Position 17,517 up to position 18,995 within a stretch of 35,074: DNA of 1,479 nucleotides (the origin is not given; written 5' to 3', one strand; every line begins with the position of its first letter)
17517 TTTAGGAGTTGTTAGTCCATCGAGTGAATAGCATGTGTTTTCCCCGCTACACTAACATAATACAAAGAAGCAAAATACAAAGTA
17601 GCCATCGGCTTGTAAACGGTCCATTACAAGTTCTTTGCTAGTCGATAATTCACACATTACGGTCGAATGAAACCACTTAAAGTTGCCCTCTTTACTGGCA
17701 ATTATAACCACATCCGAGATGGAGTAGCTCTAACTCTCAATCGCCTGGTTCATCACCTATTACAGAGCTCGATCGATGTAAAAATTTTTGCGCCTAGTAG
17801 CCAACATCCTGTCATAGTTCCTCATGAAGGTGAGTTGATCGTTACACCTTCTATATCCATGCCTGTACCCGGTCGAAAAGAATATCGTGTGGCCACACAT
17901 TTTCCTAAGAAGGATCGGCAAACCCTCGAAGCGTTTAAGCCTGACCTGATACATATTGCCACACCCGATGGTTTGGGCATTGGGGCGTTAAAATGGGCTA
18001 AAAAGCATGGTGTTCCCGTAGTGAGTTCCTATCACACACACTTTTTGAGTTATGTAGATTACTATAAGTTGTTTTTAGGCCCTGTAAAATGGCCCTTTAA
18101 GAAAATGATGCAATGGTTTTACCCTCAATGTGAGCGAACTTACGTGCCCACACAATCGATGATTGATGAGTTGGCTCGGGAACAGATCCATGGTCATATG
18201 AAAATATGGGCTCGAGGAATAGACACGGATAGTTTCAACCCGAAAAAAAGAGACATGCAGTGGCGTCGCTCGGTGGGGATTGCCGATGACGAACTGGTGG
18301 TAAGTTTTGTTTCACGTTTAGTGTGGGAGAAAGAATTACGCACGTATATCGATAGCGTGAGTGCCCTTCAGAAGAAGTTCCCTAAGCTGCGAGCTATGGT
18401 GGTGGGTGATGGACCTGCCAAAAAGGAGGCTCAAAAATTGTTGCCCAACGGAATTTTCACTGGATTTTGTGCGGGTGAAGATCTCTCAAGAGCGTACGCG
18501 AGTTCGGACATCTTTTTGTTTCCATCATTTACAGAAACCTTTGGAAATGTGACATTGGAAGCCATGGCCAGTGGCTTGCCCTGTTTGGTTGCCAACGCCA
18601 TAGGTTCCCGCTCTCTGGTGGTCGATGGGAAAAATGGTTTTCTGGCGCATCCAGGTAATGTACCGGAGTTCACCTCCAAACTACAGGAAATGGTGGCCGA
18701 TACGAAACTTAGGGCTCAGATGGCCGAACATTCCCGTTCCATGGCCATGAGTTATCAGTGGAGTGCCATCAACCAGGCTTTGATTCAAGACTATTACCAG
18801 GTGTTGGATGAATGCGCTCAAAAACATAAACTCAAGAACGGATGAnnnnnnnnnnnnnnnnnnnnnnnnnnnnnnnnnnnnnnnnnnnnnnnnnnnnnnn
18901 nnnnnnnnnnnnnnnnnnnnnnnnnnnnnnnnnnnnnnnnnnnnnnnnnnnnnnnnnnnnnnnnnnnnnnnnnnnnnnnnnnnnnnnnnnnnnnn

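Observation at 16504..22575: Candidate glycosylated sphingolipid or related amino-lipid biosynthesis cluster: SDR reductase divergent from GT4-GT4-SPT-GNAT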

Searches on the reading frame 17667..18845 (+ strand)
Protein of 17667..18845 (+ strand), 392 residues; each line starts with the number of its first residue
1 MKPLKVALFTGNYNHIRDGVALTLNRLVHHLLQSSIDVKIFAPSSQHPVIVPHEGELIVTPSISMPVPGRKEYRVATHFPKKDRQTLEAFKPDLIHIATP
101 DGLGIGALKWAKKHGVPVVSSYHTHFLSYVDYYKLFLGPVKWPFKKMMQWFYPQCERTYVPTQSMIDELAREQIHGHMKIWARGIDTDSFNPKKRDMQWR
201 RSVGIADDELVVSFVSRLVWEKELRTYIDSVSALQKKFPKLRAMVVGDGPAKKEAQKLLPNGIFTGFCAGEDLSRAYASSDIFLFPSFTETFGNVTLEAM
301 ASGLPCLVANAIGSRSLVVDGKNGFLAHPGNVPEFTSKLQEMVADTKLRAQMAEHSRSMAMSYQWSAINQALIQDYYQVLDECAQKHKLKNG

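Call 3: search_protein_families(library=pfam, proteins=[window:17667-18845:+], max_evalue=0.01)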
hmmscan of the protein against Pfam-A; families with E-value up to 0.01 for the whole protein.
window:17667-18845:+ (392 aa): 7 families
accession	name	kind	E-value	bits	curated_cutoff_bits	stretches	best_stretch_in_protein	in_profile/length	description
PF00534.26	Glycos_transf_1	-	1.6e-33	116.1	26.4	1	198-358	4-171/172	Glycosyl transferases group 1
PF13692.12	Glyco_trans_1_4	-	9.4e-31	107.4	27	1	211-345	3-142/142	Glycosyl transferases group 1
PF13439.12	Glyco_transf_4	-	8.5e-27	94.7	28.5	1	18-188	2-169/170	Glycosyltransferase Family 4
PF13579.12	Glyco_trans_4_4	-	1.7e-13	51.7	29.7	1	19-172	2-145/158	Glycosyl transferase 4-like domain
PF20706.3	GT4-conflict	-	1.2e-07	31.5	26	1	271-346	273-358/385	Family 4 Glycosyltransferase in conflict systems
PF13524.12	Glyco_trans_1_2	-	1.7e-06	28.5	25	1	231-360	6-129/144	Glycosyl transferase-like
PF13477.12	Glyco_trans_4_2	-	0.0027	18.3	23.4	1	25-127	14-112/139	Glycosyl transferase 4-like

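Call 4: search_protein_families(library=ncbifam, proteins=[window:17667-18845:+], max_evalue=0.01)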
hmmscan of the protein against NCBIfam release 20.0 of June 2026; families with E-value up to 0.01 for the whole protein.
window:17667-18845:+ (392 aa): 44 families (the best 25 are shown)
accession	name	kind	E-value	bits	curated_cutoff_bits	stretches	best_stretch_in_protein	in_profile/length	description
NF053787.1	GlcN_PG_synth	equivalog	6.5e-44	150.2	480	1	47-380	36-360/361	N-acetylglucosaminyl phosphatidylglycerol synthase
NF049988.1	MGlcDAGSynMgs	equivalog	1.1e-37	130.4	400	1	5-389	2-397/398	alpha-monoglucosyldiacylglycerol synthase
TIGR03999.1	thiol_BshA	equivalog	3.5e-26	92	273.7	1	175-378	166-372/375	N-acetyl-alpha-D-glucosaminyl L-malate synthase BshA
TIGR03449.1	mycothiol_MshA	equivalog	2.9e-25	89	462.5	1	155-380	165-404/406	D-inositol-3-phosphate glycosyltransferase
NF053513.1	Gtran_IagA_BgsA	equivalog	2.5e-23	82.6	460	1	92-380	44-332/333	LTA glycolipid anchor biosynthesis glycosyltransferase, IagA/BgsA family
TIGR03088.1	stp2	hypoth_equivalog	3.2e-23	82.4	409.05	1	177-380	161-370/374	TIGR03088 family PEP-CTERM/XrtA system glycosyltransferase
TIGR04063.1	stp3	hypoth_equivalog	3e-22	79.1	442.05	1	67-378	68-393/397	TIGR04063 family PEP-CTERM/XrtA system glycosyltransferase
NF047684.1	TeichurnBiosyTuaC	equivalog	2.4e-21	76.1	550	1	89-380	106-390/391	teichuronic acid biosynthesis protein TuaC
TIGR04157.1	glyco_rSAM_CFB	subfamily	1.5e-20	73.6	400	1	180-338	197-362/406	TIGR04157 family glycosyltransferase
NF038295.1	EPS_HpsP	equivalog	8e-19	67.9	550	1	193-379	191-387/388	hormogonium polysaccharide biosynthesis glycosyltransferase HpsP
NF041876.1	EPS_EpsE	equivalog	3.7e-18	65.9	400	1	161-360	168-376/389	exopolysaccharide biosynthesis GT4 family glycosyltransferase EpsE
NF049987.1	DaglGlyslTfaseDgs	equivalog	3.1e-16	59.2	500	1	93-381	45-329/332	processive diacylglycerol alpha-glucosyltransferase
NF038229.1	Glyco4_Geo_Pelo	equivalog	3.5e-16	59.2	400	1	254-370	212-327/338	GPMC system family 4 glycosyltransferase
NF012028.0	PRK15484.1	subfamily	6.4e-16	58.4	618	1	160-372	145-371/380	lipopolysaccharide N-acetylglucosaminyltransferase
NF038298.1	EPS_HpsO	equivalog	7.6e-16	57.9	575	2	141-256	133-246/388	hormogonium polysaccharide biosynthesis glycosyltransferase HpsO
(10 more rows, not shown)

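Call 76: search_solved_structures(query=window:17667-18842:+, max_evalue=1e-8)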
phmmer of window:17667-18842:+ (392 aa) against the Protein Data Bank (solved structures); distinct sequences matched with E-value up to 1e-8: 22.
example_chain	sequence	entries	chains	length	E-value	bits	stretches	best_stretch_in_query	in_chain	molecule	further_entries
5i45_A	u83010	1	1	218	2.6e-15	60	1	182-371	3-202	Glycosyl transferases group 1 family protein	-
3c4q_A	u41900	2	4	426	4.4e-13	52.6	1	178-373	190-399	Predicted glycosyltransferases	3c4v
3c48_A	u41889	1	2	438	4.9e-13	52.5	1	178-373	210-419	Predicted glycosyltransferases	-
5d00_A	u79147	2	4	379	9.3e-13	51.6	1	193-382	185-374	N-acetyl-alpha-D-glucosaminyl L-malate synthase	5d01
2jjm_A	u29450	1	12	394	3.3e-12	49.7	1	194-380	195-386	GLYCOSYL TRANSFERASE, GROUP 1 FAMILY PROTEIN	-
3mbo_A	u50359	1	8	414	3.8e-12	49.6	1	194-380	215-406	Glycosyltransferase, group 1 family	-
4xso_B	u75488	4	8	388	6.1e-12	48.9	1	179-372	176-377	Alr3699 protein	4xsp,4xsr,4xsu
6d9t_A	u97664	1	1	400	2.9e-11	46.6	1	189-351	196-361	Glycosyl transferase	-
6n1x_A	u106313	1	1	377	3.5e-11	46.4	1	189-346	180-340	Glycosyltransferase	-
8dqd_A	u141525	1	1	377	5.5e-11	45.7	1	179-381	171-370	N, N'-diacetylbacillosaminyl-diphospho-undecaprenol alpha-1,3-N-acetylgalactosaminyltransf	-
4n9w_A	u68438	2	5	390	5.9e-11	45.6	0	226-378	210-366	GDP-mannose-dependent alpha-(1-2)-phosphatidylinositol mannosyltransferase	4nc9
2gej_A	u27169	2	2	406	7.1e-11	45.4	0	226-378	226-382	PHOSPHATIDYLINOSITOL MANNOSYLTRANSFERASE (PimA)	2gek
8dvz_A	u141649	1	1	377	1.4e-10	44.4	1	179-381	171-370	N, N'-diacetylbacillosaminyl-diphospho-undecaprenol alpha-1,3-N-acetylgalactosaminyltransf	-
8dvw_A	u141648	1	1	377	1.9e-10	44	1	179-381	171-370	N, N'-diacetylbacillosaminyl-diphospho-undecaprenol alpha-1,3-N-acetylgalactosaminyltransf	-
3fro_A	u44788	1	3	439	2.7e-09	40.1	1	211-381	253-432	GlgA glycogen synthase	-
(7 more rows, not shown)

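Call 89: search_dna_similar(query=window:17667-18842:+, collection=plasmids, mode=protein, max_evalue=1e-15, max_rows=15)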
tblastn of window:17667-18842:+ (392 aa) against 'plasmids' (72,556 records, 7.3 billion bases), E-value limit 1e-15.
Records with a match: 99; places in all: 104; records where one place covers at least 80% of the query: 68.
Best place of each record, by identity: <60% 99.
By first word of the organism name: Pseudosulfitobacter 29; Roseomonas 11; Rhizobium 5; Pseudomonas 4; Acinetobacter 4; Streptomyces 4; Ralstonia 3; Sphingomonas 2; Bacillus 2; Tsukamurella 2; and 29 more.
By predicted mobility (MOB-suite, as given by PLSDB): non-mobilizable 84; mobilizable 9; conjugative 6.
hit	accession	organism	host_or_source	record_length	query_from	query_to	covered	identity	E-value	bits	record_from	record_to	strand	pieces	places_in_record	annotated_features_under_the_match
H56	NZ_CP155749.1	Sphingomonas parapaucimobilis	Chinese cabbage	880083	4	380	96%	41.0%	8e-92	308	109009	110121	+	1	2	glycosyltransferase family 1 protein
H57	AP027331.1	Sphingobium sp. TomTYG65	-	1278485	2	380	97%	38.7%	2e-76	264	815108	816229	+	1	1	glycosyl hydrolase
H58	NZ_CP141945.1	Novosphingobium sp. RL4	Rheum palmatum L.,Single ...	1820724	5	380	96%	38.8%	1e-81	280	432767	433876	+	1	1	none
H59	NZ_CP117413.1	Sphingomonas naphthae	Single cell,Oil contaminated soil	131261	2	380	97%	37.9%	2e-81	279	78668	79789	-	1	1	glycosyltransferase family 1 protein | GtrA family protein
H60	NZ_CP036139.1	Bacillus mycoides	cell culture,soil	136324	4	386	98%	33.9%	1e-62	224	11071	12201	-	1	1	glycosyltransferase family 1 protein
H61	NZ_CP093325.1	Bacillus sp. N5-665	whole organism,peat soil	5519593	4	386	98%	33.2%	9e-60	216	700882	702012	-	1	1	none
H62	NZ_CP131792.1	Pseudomonas aeruginosa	Homo sapiens,culture,blood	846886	2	384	98%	33.0%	4e-54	200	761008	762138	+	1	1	glycosyltransferase family 1 protein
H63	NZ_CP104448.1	Acinetobacter baumannii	Homo sapiens,sputum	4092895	4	382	97%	32.7%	1e-47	181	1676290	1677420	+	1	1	none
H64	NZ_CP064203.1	Acinetobacter baumannii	Homo sapiens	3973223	4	382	97%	32.7%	2e-47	180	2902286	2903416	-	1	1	none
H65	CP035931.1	Acinetobacter baumannii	Homo sapiens,blood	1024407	4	382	97%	32.5%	3e-47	179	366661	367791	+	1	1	glycosyltransferase family 1 protein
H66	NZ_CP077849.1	Acinetobacter baumannii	Homo sapiens,Rectal swab_P28_BU14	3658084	4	382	97%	32.5%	3e-47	179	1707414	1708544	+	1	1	none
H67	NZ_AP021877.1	Desulfosarcina ovata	-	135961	2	380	97%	30.3%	4e-44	171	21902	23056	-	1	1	glycosyltransferase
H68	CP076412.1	Ralstonia wenshanensis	soil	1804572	2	365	93%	31.4%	5e-51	191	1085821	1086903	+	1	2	glycosyltransferase family 1 protein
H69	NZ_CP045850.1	Streptomyces clavuligerus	pure culture single spore ...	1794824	4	384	97%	29.2%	7e-36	146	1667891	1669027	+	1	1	none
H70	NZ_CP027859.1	Streptomyces clavuligerus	Cell culture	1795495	4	384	97%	29.2%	7e-36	146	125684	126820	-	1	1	none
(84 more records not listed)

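Call 92: get_annotated_region(hit=H56, flank=7000)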
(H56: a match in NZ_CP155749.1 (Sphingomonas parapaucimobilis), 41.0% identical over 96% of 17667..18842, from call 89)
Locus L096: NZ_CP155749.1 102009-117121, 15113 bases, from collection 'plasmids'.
description: Sphingomonas parapaucimobilis strain YK209 plasmid unnamed1, complete sequence
organism: Sphingomonas parapaucimobilis (NCBI taxid 28213)
taxonomy: Bacteria; Pseudomonadota; Alphaproteobacteria; Sphingomonadales; Sphingomonadaceae; Sphingomonas; Sphingomonas parapaucimobilis
host: -; source: Chinese cabbage; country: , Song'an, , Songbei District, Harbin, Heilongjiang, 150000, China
typing (MOB-suite, as given by PLSDB): non-mobilizable
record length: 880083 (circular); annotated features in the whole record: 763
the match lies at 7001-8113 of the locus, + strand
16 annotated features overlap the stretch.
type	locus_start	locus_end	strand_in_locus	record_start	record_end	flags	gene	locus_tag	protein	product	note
CDS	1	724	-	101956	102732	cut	-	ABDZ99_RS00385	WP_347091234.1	TatD family hydrolase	-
CDS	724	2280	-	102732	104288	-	metG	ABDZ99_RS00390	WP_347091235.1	methionine--tRNA ligase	GO:0006431 - methionyl-tRNA aminoacylation [Evidence IEA]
CDS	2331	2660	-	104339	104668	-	-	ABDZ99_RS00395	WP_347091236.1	DUF423 domain-containing protein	-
CDS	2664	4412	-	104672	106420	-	-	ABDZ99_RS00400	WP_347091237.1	cation:proton antiporter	GO:0006812 - monoatomic cation transport [Evidence IEA]; GO:1902600 - proton transmembrane transport [Evidence IEA]; ...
CDS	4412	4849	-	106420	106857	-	-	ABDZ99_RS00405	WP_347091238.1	iron-sulfur cluster assembly scaffold protein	GO:0016226 - iron-sulfur cluster assembly [Evidence IEA]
CDS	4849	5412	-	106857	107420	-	-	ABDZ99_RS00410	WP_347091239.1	CvpA family protein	-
CDS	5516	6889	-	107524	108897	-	radA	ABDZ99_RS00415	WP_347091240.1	DNA repair protein RadA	GO:0006281 - DNA repair [Evidence IEA]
CDS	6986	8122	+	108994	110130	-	-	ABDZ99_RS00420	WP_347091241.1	glycosyltransferase family 1 protein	-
CDS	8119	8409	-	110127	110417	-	-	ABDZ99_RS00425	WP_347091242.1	DUF2218 domain-containing protein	-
CDS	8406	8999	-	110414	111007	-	-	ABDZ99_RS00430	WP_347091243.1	PadR family transcriptional regulator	-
CDS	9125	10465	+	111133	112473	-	-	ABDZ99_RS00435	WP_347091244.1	replication-associated recombination protein A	GO:0006260 - DNA replication [Evidence IEA]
CDS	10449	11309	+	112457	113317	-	-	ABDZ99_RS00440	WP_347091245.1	hypothetical protein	-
CDS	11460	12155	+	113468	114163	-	-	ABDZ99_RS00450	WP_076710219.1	endonuclease/exonuclease/phosphatase family protein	-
CDS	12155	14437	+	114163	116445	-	-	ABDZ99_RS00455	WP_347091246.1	patatin-like protein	-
CDS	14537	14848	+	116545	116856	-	-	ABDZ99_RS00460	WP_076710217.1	lipopolysaccharide assembly protein LapA domain-containing protein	-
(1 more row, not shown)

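Call 93: get_annotated_region(hit=H59, flank=7000)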
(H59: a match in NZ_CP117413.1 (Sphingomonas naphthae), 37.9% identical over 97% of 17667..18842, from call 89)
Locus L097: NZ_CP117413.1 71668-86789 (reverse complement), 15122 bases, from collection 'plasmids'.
description: Sphingomonas naphthae strain KACC 18716 plasmid unnamed2, complete sequence
organism: Sphingomonas naphthae (NCBI taxid 1813468)
taxonomy: Bacteria; Pseudomonadota; Alphaproteobacteria; Sphingomonadales; Sphingomonadaceae; Sphingomonas; Sphingomonas naphthae
host: -; source: Single cell,Oil contaminated soil; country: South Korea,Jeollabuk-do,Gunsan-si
typing (MOB-suite, as given by PLSDB): non-mobilizable; replicon rep_cluster_2265; mating-pair formation MPF_T
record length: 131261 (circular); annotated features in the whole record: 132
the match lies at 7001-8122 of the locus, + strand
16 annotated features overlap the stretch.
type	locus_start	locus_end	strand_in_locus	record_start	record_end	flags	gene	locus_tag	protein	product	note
CDS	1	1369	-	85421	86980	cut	-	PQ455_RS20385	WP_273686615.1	IS66 family transposase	-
CDS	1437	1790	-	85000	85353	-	tnpB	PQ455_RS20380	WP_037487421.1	IS66 family insertion sequence element accessory protein TnpB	-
CDS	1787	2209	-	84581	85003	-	-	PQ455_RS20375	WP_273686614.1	transposase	GO:0006313 - DNA transposition [Evidence IEA]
CDS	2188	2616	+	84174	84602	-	-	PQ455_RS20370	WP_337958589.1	DUF2490 domain-containing protein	-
CDS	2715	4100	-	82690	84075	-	-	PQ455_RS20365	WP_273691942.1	methyl-accepting chemotaxis protein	GO:0006935 - chemotaxis [Evidence IEA]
CDS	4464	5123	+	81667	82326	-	-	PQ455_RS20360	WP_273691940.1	ferritin-like domain-containing protein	-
CDS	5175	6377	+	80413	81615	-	-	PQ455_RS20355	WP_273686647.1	IS256 family transposase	-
CDS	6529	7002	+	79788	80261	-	-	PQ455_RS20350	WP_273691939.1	GtrA family protein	-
CDS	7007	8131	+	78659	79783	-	-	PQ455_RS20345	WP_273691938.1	glycosyltransferase family 1 protein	-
CDS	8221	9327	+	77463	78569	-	-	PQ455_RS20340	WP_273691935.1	efflux RND transporter periplasmic adaptor subunit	GO:0006810 - transport [Evidence IEA]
CDS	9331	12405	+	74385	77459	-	-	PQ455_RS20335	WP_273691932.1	CusA/CzcA family heavy metal efflux RND transporter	-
CDS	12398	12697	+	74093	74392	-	-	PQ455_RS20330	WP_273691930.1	DUF3240 family protein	-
CDS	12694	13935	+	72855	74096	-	-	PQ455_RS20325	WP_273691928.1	TolC family protein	GO:0055085 - transmembrane transport [Evidence IEA]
CDS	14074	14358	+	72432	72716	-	-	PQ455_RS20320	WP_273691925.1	PepSY domain-containing protein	-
CDS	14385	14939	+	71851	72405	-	-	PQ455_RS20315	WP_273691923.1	cytochrome b/b6 domain-containing protein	-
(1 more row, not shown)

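Call 96: search_protein_families(library=ncbifam, proteins=[L096:6986-8122:+, L097:7007-8131:+], max_evalue=1e-20)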
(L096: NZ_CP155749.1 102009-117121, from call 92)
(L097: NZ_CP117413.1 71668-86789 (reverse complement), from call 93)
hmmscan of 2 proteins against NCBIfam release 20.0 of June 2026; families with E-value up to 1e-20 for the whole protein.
L096:6986-8122:+ (378 aa): 3 families
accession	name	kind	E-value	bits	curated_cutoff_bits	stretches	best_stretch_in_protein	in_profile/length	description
NF053787.1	GlcN_PG_synth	equivalog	2.9e-45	154.7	480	1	56-376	49-359/361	N-acetylglucosaminyl phosphatidylglycerol synthase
TIGR03449.1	mycothiol_MshA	equivalog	1e-26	93.8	462.5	1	175-376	190-403/406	D-inositol-3-phosphate glycosyltransferase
TIGR03088.1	stp2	hypoth_equivalog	1.9e-22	79.8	409.05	1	180-374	167-371/374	TIGR03088 family PEP-CTERM/XrtA system glycosyltransferase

L097:7007-8131:+ (374 aa): 2 families
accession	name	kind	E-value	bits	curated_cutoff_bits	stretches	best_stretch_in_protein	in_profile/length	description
NF053787.1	GlcN_PG_synth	equivalog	1.3e-47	162.4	480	1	26-372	26-360/361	N-acetylglucosaminyl phosphatidylglycerol synthase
TIGR03449.1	mycothiol_MshA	equivalog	4.1e-23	81.9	462.5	1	107-371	122-403/406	D-inositol-3-phosphate glycosyltransferase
